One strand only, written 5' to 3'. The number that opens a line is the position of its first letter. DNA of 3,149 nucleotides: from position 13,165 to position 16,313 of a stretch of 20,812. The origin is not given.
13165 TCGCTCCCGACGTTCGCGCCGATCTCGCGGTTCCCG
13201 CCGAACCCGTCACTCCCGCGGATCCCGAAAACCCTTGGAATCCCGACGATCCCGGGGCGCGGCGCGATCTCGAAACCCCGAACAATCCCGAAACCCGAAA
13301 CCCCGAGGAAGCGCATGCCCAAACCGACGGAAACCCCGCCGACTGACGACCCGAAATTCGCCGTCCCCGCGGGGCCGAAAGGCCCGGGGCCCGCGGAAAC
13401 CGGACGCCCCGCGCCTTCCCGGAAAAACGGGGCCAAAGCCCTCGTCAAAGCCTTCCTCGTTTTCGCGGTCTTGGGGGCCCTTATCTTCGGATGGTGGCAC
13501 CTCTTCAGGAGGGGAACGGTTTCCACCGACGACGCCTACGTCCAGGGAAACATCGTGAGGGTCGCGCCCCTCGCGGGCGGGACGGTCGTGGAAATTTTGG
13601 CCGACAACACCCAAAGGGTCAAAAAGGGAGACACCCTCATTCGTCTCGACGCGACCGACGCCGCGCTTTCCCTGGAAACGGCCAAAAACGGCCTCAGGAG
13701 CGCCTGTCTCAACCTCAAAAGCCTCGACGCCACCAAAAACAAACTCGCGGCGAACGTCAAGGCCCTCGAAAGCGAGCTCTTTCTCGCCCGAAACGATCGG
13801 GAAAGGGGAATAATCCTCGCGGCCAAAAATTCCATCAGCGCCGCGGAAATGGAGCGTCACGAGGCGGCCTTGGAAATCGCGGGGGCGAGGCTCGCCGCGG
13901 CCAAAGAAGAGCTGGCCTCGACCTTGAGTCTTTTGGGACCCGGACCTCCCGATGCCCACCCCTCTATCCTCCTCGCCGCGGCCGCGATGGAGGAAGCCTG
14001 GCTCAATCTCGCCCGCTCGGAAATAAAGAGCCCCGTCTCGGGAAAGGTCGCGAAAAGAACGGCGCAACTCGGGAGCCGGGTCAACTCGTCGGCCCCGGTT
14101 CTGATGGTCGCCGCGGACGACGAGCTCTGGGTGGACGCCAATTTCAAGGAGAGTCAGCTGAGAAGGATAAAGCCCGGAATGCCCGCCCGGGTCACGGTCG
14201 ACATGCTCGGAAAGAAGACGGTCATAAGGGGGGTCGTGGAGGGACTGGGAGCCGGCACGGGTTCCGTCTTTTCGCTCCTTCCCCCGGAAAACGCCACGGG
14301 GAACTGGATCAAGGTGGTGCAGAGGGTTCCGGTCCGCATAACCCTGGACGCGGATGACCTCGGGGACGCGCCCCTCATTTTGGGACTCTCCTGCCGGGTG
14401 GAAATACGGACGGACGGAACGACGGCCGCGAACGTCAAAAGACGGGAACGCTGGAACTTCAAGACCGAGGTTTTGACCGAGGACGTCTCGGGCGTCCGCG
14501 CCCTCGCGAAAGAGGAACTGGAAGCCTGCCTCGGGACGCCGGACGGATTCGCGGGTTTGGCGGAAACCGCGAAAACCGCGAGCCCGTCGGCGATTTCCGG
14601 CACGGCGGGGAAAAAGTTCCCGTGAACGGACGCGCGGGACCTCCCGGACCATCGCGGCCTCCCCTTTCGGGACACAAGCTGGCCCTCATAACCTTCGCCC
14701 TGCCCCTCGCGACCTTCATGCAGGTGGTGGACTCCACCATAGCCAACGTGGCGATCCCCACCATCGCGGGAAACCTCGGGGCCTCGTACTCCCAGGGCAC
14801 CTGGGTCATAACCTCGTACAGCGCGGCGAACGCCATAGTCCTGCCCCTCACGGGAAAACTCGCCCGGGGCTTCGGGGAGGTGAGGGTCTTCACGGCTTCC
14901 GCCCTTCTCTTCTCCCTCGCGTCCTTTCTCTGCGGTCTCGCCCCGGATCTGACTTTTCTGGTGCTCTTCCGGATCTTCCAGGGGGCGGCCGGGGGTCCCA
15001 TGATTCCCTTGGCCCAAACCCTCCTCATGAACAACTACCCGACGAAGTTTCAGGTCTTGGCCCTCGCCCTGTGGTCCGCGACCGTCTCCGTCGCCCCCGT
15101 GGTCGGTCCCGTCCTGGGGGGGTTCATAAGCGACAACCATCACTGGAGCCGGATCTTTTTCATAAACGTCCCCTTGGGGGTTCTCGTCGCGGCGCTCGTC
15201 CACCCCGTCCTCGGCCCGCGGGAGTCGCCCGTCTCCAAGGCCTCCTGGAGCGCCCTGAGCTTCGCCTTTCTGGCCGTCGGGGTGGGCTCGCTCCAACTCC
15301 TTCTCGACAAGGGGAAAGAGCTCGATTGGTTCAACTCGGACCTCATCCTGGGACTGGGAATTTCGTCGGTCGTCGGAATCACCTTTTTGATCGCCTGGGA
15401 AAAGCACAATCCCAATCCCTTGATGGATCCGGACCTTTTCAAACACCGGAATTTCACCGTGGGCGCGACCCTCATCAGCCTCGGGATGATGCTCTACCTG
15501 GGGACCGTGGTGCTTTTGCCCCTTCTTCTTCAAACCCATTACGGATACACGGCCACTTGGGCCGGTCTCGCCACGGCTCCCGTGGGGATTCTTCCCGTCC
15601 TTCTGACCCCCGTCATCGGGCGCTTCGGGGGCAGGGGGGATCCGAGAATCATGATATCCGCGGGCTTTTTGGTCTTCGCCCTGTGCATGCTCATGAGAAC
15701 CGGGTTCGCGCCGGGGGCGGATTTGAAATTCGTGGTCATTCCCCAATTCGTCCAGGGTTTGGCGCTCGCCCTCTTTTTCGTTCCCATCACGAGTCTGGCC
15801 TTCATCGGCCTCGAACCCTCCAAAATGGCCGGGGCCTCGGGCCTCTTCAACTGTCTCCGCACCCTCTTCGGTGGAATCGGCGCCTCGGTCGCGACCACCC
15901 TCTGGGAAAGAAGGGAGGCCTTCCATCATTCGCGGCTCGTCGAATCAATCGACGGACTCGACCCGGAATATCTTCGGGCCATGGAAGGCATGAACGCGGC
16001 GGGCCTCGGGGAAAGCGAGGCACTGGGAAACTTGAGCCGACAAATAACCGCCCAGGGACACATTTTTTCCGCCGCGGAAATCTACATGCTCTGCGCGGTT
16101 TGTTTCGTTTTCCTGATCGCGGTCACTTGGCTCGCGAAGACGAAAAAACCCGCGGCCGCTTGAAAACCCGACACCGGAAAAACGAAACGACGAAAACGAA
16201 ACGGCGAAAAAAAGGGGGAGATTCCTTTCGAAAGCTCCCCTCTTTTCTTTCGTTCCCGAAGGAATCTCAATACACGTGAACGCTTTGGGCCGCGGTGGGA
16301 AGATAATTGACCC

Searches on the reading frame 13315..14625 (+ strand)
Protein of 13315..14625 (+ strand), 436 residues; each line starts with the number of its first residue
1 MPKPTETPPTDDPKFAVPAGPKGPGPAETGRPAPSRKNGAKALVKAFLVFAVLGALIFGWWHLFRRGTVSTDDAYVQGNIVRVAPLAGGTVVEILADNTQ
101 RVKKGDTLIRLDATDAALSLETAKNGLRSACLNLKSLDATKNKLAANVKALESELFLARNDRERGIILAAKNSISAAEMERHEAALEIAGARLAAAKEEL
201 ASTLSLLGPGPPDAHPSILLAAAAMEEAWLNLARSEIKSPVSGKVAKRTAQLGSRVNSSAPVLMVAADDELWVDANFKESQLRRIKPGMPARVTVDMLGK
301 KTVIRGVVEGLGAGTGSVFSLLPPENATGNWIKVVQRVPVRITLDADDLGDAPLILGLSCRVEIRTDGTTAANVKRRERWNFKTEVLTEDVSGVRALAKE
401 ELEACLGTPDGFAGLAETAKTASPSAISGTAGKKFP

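Call 4: search_protein_families(library=pfam, proteins=[window:13315-14625:+])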
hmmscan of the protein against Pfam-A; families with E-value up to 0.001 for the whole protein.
window:13315-14625:+ (436 aa): 4 families
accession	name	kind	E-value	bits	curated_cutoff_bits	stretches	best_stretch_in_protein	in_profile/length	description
PF00529.27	CusB_dom_1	-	4.7e-15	56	26.5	1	172-366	12-89/89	Cation efflux system protein CusB domain 1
PF13437.12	HlyD_3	-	5.1e-15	56.6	22.2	1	237-348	2-97/106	HlyD family secretion protein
PF16576.10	HlyD_D23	-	3.6e-14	53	30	1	234-303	108-177/214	Barrel-sandwich domain of CusB or HlyD membrane-fusion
PF13533.13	Biotin_lipoyl_2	-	0.00026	21.2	29.8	0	81-112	1-32/32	Biotin-lipoyl like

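Call 24: find_homologous_proteins(query=window:13315-14625:+)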
Query window:13315-14625:+ (436 aa): 7970 proteins with E <= 0.001 among 8000 candidates; the best 120 are listed.
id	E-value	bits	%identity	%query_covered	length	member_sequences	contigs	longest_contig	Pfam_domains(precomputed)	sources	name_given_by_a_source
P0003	2.0e-278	941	100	100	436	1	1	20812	PF25973.1,PF25963.1,PF25917.1,PF25885.1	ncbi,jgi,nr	ncbi:MAG: HlyD family secretion protein [Deltaproteobacteria bacterium]|jgi:membrane fusion protein 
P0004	1.7e-118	414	52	91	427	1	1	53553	PF25973.1,PF25963.1,PF25917.1,PF25885.1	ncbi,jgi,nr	ncbi:MAG: efflux RND transporter periplasmic adaptor subunit [Deltaproteobacteria bacterium]|jgi:mem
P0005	5.4e-112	393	57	77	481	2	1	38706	PF25973.1,PF25963.1,PF25876.1,PF25881.1,PF25917.1,PF25885.1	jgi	jgi:membrane fusion protein (multidrug efflux system)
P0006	5.3e-110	386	57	77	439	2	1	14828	PF25973.1,PF25963.1,PF25876.1,PF25917.1,PF25885.1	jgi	jgi:membrane fusion protein (multidrug efflux system)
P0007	6.4e-109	383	58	78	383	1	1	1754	PF25973.1,PF25963.1,PF25917.1,PF25885.1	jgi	jgi:membrane fusion protein (multidrug efflux system)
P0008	5.3e-107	376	57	74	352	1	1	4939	PF25973.1,PF25963.1,PF25917.1,PF25885.1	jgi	jgi:membrane fusion protein (multidrug efflux system)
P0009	9.8e-105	369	49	87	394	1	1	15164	PF25973.1,PF25963.1,PF25919.1,PF25917.1,PF25885.1,PF25954.1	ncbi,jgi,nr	ncbi:MAG: efflux RND transporter periplasmic adaptor subunit [Deltaproteobacteria bacterium]|jgi:mem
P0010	3.6e-103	364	52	81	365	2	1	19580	PF25973.1,PF25876.1,PF00364.29,PF25919.1,PF25917.1,PF25885.1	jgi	jgi:membrane fusion protein (multidrug efflux system)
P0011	1.8e-99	352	49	82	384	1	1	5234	PF25973.1,PF25963.1,PF00364.29,PF25917.1,PF25885.1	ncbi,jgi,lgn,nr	ncbi:MAG: HlyD family efflux transporter periplasmic adaptor subunit [Deltaproteobacteria bacterium]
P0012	4.5e-99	350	54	73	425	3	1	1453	PF25973.1,PF25917.1,PF25885.1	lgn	-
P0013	3.6e-98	347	54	80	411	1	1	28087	PF25973.1,PF25963.1,PF25917.1,PF25885.1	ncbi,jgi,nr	ncbi:MAG: HlyD family efflux transporter periplasmic adaptor subunit [Deltaproteobacteria bacterium]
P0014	1.5e-96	342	49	84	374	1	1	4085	PF25973.1,PF25963.1,PF25917.1,PF25885.1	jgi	jgi:membrane fusion protein (multidrug efflux system)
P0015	1.5e-96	342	50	79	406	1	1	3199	PF25973.1,PF25963.1,PF25917.1,PF25885.1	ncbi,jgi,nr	ncbi:MAG: efflux RND transporter periplasmic adaptor subunit [Deltaproteobacteria bacterium]|jgi:mem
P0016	2.9e-96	341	49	82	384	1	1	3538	PF25973.1,PF25963.1,PF25917.1,PF25885.1,PF25954.1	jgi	jgi:membrane fusion protein (multidrug efflux system)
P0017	1.2e-95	339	58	69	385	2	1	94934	PF25973.1,PF25963.1,PF25917.1,PF25885.1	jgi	jgi:membrane fusion protein (multidrug efflux system)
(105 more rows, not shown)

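Call 25: find_encoding_contigs(protein=P0004, flank=4000, max_places=2)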
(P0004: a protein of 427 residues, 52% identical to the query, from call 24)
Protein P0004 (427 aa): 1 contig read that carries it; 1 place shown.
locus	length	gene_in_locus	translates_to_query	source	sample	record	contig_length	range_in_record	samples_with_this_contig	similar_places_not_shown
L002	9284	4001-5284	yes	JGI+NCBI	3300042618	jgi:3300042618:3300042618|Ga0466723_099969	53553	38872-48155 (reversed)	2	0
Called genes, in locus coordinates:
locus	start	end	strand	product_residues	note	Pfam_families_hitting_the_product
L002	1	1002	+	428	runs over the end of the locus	PF13421:Band_7_1, PF17032:Zn_ribbon_15 (faint), PF12773:DZR, PF13240:Zn_Ribbon_1 (weak), PF12773:DZR (weak), PF13240:Zn_Ribbon_1 (weak), PF12773:DZR, PF13240:Zn_Ribbon_1 (weak), +3 more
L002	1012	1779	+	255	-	-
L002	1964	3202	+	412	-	-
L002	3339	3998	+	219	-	PF00440:TetR_N, PF17938:TetR_C_29 (weak)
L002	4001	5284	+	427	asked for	PF25917:BSH_RND, PF25973:BSH_CzcB (weak), PF25885:HH_EMRA, PF25963:Beta-barrel_AAEA (weak)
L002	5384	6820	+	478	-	PF07690:MFS_1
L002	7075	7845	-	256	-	PF01578:Cytochrom_C_asm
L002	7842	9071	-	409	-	PF05140:ResB (weak)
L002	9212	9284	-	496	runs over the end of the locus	PF02335:Cytochrom_C552, PF14522:Cytochrome_C7 (faint)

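Call 26: find_encoding_contigs(protein=P0005, flank=4000, max_places=2)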
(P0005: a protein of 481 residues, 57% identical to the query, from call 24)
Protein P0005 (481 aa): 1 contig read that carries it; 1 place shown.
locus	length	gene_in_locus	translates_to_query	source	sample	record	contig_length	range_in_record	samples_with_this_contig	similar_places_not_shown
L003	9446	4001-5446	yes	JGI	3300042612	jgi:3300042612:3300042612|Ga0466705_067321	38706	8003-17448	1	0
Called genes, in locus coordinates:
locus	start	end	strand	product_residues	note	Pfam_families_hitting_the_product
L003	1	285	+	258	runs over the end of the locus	-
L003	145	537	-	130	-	-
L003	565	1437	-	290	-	-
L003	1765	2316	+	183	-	-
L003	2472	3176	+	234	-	PF00440:TetR_N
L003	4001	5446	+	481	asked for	PF25917:BSH_RND, PF25973:BSH_CzcB (weak), PF25885:HH_EMRA, PF25881:HH_YBHG (faint), PF25876:HH_MFP_RND (faint), PF25963:Beta-barrel_AAEA (weak)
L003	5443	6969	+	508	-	PF07690:MFS_1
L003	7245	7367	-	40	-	-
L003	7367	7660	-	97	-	-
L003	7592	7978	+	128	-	-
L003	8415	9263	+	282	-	PF02596:DUF169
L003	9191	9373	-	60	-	-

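Call 27: find_encoding_contigs(protein=P0006, flank=4000, max_places=2)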
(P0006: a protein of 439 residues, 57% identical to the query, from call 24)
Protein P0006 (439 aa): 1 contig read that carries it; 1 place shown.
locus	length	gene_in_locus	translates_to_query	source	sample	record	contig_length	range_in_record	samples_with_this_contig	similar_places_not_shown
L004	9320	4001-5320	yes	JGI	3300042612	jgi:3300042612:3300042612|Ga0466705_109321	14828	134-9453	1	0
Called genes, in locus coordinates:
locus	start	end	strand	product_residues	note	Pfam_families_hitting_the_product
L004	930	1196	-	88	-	-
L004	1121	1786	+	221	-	-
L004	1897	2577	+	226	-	-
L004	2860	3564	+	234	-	PF00440:TetR_N (weak)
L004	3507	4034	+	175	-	-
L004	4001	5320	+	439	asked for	PF25917:BSH_RND (weak), PF25973:BSH_CzcB (weak), PF25885:HH_EMRA, PF25876:HH_MFP_RND (weak), PF25963:Beta-barrel_AAEA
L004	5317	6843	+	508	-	PF07690:MFS_1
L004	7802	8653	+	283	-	PF02596:DUF169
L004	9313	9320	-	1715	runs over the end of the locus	PF28373:PilY1_homolog_dom (weak), PF05567:T4P_PilY1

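Call 59: search_protein_families(library=ncbifam, proteins=[window:13315-14625:+], max_evalue=0.001)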
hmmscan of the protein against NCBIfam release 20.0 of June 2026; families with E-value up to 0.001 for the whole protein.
window:13315-14625:+ (436 aa): 18 families
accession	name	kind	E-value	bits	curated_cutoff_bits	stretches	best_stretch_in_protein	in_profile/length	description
NF011715.0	PRK15136.1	equivalog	2.8e-90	302.8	563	1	31-398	12-381/390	multidrug efflux MFS transporter periplasmic adaptor subunit EmrA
TIGR00998.1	8a0101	subfamily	2.8e-84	282.9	390.8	1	45-364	7-334/334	EmrA/EmrK family multidrug efflux transporter periplasmic adaptor subunit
NF007785.0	PRK10476.1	equivalog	3.7e-40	137.8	376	1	36-367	6-343/347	multidrug transporter subunit MdtN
TIGR01730.1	RND_mfp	subfamily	6.6e-25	87.7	94.9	2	221-308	121-207/322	efflux RND transporter periplasmic adaptor subunit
NF002939.0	PRK03598.1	equivalog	1.1e-21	77.3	393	1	43-301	6-271/332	secretion protein HlyD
NF007850.1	PRK10559.1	equivalog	1.8e-18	66.7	400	2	221-348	134-264/303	p-hydroxybenzoic acid efflux pump subunit AaeA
TIGR01843.1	type_I_hlyD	subfamily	1.2e-17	64.1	208.65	2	43-202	6-161/422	HlyD family type I secretion periplasmic adaptor subunit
TIGR00999.1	8a0102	subfamily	3.5e-13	49.3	319.3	1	102-301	4-159/271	CzcB/NccB family metal efflux transporter periplasmic adaptor subunit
TIGR02971.1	heterocyst_DevB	subfamily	6.6e-10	38.9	129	1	221-363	191-326/327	ABC exporter membrane fusion protein, DevB family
TIGR03794.1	NHLM_micro_HlyD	equivalog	2.6e-08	33.2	156.2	0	233-294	252-317/421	NHLP bacteriocin system secretion protein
NF038010.1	ABC_adapt_DarC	equivalog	6.4e-07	28.4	450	1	83-347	75-341/417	darobactin export ABC transporter periplasmic adaptor subunit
NF045680.1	DiMtlExpIhpB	equivalog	3.4e-06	26.3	450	1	229-306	132-207/326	divalent metal ion exporter adaptor subunit IhpB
NF008606.0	PRK11578.1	equivalog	1.2e-05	24.6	342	0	221-295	170-247/371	macrolide transporter subunit MacA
NF008589.1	PRK11556.1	equivalog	0.00011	21.2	391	0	218-266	176-224/392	MdtA/MuxA family multidrug efflux RND transporter periplasmic adaptor subunit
NF007362.0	PRK09859.1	equivalog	0.00012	21.3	738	0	215-286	150-223/385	multidrug transporter subunit MdtE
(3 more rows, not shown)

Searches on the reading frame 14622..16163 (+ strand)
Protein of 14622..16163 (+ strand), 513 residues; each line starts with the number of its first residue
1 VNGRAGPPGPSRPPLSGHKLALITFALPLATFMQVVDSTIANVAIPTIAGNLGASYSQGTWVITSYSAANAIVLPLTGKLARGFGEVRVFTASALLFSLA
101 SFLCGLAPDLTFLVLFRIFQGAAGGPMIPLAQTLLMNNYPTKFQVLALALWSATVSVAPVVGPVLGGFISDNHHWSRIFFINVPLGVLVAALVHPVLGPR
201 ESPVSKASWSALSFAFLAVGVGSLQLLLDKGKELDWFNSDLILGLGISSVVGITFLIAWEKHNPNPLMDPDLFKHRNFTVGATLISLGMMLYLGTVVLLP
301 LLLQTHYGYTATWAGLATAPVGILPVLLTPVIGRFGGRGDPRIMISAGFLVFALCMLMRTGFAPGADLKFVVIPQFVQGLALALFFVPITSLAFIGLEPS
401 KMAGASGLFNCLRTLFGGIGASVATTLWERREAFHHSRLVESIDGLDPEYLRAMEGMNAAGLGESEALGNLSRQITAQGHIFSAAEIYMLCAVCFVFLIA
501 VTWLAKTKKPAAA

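Call 4: search_protein_families(library=pfam, proteins=[window:14622-16163:+])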
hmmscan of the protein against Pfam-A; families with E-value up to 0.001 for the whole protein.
window:14622-16163:+ (513 aa): 1 family
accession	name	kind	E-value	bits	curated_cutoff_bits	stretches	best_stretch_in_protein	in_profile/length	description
PF07690.21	MFS_1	-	2.4e-45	155.4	33.4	1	29-421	3-347/347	Major Facilitator Superfamily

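Call 59: search_protein_families(library=ncbifam, proteins=[window:14622-16163:+], max_evalue=0.001)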
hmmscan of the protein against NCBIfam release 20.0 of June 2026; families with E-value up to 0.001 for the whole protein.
window:14622-16163:+ (513 aa): 48 families (the best 25 are shown)
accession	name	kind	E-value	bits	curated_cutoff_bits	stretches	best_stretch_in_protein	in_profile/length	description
NF000391.1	EmrB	exception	4.4e-187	622.7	925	1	13-507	2-497/501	multidrug efflux MFS transporter permease subunit EmrB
TIGR00711.1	efflux_EmrB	subfamily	7.1e-146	486.7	230.2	1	23-503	3-483/485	DHA2 family efflux MFS transporter permease subunit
NF007799.0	PRK10504.1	subfamily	1e-39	136.7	426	1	29-427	17-412/471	multidrug transporter subunit MdtD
NF000218.1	FexA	exception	1.4e-34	119.5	900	1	22-433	21-435/475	chloramphenicol/florfenicol efflux MFS transporter FexA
NF040856.1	FexB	exception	3.1e-34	118.6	950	1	26-433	18-425/469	chloramphenicol/florfenicol efflux MFS transporter FexB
NF000060.1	MFS_efflux_LmrB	exception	1.1e-32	113.5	800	1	19-427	14-422/479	lincomycin efflux MFS transporter Lmr(B)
NF040895.2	MFS_effux_SdrM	equivalog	3.2e-30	105.6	550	1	22-439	6-415/441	multidrug efflux MFS transporter SdrM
NF000025.1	MFS_efflux_tcmA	exception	1.7e-28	99.7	999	1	25-427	29-430/538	tetracenomycin C efflux MFS transporter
NF012180.1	tet_MFS_43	exception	1.7e-25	90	999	1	22-401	21-399/484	tetracycline efflux MFS transporter Tet(43)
NF011571.1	PRK14995.1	subfamily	2.7e-24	85.8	701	1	35-505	19-488/493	SmvA family efflux MFS transporter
NF012169.0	qepA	equivalog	1.7e-23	83.1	1075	1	23-420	24-414/511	fluoroquinolone efflux MFS transporter QepA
NF000095.1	tet_MFS_OtrB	exception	2.9e-23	82.2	999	1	26-420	30-429/563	oxytetracycline resistance efflux MFS transporter OtrB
NF000031.1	MFS_efflux_LmrA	exception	4.1e-22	78.5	850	1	31-343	40-355/484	lincomycin efflux MFS transporter Lmr(A)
NF000089.1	qac_MFS_AB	exception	6.5e-22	78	900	1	27-363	24-361/514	QacA/B family quaternary ammonium compound efflux MFS transporter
NF000009.1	tet_MFS_Tcr3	exception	8.5e-21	74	1000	1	26-423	35-437/512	tetracycline efflux MFS transporter Tcr3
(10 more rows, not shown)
